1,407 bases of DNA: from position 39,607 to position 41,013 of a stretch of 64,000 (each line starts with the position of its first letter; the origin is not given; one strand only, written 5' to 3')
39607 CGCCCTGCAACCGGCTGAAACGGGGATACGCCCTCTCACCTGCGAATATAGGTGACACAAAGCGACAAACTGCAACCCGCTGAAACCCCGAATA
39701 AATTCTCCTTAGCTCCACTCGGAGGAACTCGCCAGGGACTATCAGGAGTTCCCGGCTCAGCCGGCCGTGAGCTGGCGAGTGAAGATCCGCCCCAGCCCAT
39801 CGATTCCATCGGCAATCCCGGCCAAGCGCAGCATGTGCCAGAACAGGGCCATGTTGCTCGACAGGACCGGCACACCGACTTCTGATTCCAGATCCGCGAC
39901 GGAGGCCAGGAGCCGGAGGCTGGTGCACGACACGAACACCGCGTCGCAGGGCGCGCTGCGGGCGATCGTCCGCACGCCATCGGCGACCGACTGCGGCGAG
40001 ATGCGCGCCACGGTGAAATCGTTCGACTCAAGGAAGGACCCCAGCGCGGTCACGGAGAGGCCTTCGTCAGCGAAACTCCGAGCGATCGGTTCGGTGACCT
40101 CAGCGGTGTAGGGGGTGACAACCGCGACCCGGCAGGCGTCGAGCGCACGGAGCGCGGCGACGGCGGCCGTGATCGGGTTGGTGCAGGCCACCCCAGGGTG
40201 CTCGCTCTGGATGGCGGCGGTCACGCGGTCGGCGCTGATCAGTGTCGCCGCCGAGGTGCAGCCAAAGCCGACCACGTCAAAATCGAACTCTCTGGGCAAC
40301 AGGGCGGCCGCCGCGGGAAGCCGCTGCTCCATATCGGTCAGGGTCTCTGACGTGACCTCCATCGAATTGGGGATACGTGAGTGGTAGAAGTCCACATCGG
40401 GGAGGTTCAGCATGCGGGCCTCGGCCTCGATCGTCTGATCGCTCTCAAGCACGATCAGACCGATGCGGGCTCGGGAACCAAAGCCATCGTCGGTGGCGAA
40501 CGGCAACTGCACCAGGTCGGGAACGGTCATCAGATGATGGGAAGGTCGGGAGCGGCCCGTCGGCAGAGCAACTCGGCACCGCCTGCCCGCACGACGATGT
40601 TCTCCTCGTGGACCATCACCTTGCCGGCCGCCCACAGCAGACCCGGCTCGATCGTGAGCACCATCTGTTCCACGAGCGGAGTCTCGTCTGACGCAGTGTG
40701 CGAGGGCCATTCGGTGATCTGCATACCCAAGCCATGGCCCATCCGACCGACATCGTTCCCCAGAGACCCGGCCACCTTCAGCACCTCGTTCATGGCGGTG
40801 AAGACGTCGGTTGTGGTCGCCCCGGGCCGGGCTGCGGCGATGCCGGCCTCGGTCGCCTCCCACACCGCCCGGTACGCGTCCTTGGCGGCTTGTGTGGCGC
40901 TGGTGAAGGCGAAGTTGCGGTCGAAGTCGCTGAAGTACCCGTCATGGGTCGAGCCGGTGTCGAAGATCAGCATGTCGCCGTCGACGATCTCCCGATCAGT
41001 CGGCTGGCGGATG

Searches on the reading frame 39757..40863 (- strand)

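Call 11: search_protein_families(library=pfam, proteins=[window:39757-40863:-], max_evalue=0.01)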
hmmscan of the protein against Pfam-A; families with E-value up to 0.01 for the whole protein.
window:39757-40863:- (368 aa): 2 families
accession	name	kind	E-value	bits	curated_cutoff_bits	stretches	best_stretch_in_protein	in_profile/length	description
PF17645.6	Amdase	-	2.4e-22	80.2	25.9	1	134-361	1-228/228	Arylmalonate decarboxylase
PF02310.24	B12-binding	-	0.0067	16.7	32.1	0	191-226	48-83/121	B12 binding domain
